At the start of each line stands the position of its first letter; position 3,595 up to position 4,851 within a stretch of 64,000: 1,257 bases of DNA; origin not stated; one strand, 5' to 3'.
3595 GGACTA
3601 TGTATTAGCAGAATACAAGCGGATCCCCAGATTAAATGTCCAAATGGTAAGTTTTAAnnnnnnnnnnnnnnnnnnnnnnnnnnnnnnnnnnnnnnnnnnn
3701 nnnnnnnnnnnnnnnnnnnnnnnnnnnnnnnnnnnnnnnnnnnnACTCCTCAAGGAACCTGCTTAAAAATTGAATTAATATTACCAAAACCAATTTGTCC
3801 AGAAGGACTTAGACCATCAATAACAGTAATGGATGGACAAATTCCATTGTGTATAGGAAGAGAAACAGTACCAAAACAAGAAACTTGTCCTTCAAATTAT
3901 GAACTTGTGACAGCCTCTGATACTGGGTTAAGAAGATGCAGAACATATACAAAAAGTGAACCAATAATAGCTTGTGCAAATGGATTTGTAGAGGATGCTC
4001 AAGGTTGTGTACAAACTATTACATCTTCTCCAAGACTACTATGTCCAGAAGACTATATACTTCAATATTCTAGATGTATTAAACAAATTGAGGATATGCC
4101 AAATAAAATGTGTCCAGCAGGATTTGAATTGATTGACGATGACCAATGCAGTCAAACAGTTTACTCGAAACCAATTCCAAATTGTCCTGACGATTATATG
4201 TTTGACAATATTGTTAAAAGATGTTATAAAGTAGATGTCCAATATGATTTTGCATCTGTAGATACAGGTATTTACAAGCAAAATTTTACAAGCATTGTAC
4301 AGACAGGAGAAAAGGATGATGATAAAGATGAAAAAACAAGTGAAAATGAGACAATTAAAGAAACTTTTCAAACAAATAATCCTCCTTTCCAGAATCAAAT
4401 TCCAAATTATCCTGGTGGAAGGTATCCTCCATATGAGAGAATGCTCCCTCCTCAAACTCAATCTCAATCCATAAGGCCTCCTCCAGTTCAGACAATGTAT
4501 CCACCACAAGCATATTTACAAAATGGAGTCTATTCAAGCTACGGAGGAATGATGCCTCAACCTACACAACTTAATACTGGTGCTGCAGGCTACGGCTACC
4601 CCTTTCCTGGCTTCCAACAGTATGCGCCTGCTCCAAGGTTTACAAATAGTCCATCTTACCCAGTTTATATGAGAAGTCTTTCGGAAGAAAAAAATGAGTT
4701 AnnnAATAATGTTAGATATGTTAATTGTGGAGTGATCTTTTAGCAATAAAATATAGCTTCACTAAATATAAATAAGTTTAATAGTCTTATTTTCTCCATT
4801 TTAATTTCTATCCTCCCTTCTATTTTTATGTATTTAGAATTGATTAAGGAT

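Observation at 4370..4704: Tyr/Pro/Gln-rich C-terminal tail on a COWP-type protein: possible cross-linking segment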

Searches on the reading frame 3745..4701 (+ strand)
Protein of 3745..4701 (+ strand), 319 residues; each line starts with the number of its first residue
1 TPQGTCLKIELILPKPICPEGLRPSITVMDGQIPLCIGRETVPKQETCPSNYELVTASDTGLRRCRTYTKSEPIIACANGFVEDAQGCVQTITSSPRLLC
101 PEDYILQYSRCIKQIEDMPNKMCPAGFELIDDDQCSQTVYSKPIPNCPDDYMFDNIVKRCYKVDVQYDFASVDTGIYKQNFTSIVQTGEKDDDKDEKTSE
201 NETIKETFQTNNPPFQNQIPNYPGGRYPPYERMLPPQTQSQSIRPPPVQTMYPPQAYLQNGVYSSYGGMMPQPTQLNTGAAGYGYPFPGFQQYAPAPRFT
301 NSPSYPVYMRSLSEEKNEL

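Call 51: predict_structure(alignment_id=A2)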
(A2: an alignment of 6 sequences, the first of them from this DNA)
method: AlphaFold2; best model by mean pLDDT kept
length: 319 residues; sequences in the alignment: 6
mean_pLDDT: 40.1   pTM: 0.19
mean pLDDT of the five models: 40.1, 35.6, 33.4, 33.1, 29.4
residues with pLDDT >= 90: 0; 70-90: 0; 50-70: 50; < 50: 269
segments of 3 or more residues with pLDDT < 50: 1-16, 18-20, 27-33, 45-47, 69-75, 77-81, 92-111, 113-145, 154-213, 215-319
pLDDT, mean of each block of 10 residues (from residue 1): 36 44 48 50 51 56 52 46 52 41 42 43 42 37 47 46 35 32 34 32 32 37 34 37 37 32 28 33 33 37 35 40
secondary structure, 60 per line:
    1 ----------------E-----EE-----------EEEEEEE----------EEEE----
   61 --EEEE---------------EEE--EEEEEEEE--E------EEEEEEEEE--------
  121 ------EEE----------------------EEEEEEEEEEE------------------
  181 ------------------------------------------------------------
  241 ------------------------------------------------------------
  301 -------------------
elements in order: E36-42 E53-56 E63-66 E82-84 E87-94 E104-112 E127-129 E152-162

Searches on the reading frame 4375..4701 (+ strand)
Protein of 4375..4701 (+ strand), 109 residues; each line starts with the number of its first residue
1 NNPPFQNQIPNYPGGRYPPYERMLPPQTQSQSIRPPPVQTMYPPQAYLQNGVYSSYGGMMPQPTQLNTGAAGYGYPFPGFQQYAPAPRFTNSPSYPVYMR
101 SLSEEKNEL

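Call 28: search_protein_representatives(alignment_id=A1)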
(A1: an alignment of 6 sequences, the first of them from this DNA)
Query: 6 sequences, 111 profile positions. Proteins with E-value up to 0.001 (for the whole library): 2; up to 1e-10: 2; up to 1e-30: 2. The best 2 are listed.
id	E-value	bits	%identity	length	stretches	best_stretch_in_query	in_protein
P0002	1.9e-50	185.7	-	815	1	1-111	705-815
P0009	4.6e-48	178.0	-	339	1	3-111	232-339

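Call 57: search_protein_families(library=pfam, proteins=[window:4375-4701:+], max_evalue=10)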
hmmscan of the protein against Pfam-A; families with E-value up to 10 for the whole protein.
seq(109 aa): 0 families

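Call 58: search_solved_structures(query=A1, max_evalue=10, show_alignments=2)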
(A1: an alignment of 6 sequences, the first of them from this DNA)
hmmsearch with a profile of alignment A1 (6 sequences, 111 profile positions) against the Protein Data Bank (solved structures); distinct sequences matched with E-value up to 10: 3.
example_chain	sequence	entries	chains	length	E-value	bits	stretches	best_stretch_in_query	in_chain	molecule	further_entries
6odm_T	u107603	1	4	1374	0.13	15.5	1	61-106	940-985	Major capsid protein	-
6cgr_A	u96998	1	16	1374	0.14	15.5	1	61-106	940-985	Major capsid protein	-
1no7_A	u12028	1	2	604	0.3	14.4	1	61-106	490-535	Major capsid protein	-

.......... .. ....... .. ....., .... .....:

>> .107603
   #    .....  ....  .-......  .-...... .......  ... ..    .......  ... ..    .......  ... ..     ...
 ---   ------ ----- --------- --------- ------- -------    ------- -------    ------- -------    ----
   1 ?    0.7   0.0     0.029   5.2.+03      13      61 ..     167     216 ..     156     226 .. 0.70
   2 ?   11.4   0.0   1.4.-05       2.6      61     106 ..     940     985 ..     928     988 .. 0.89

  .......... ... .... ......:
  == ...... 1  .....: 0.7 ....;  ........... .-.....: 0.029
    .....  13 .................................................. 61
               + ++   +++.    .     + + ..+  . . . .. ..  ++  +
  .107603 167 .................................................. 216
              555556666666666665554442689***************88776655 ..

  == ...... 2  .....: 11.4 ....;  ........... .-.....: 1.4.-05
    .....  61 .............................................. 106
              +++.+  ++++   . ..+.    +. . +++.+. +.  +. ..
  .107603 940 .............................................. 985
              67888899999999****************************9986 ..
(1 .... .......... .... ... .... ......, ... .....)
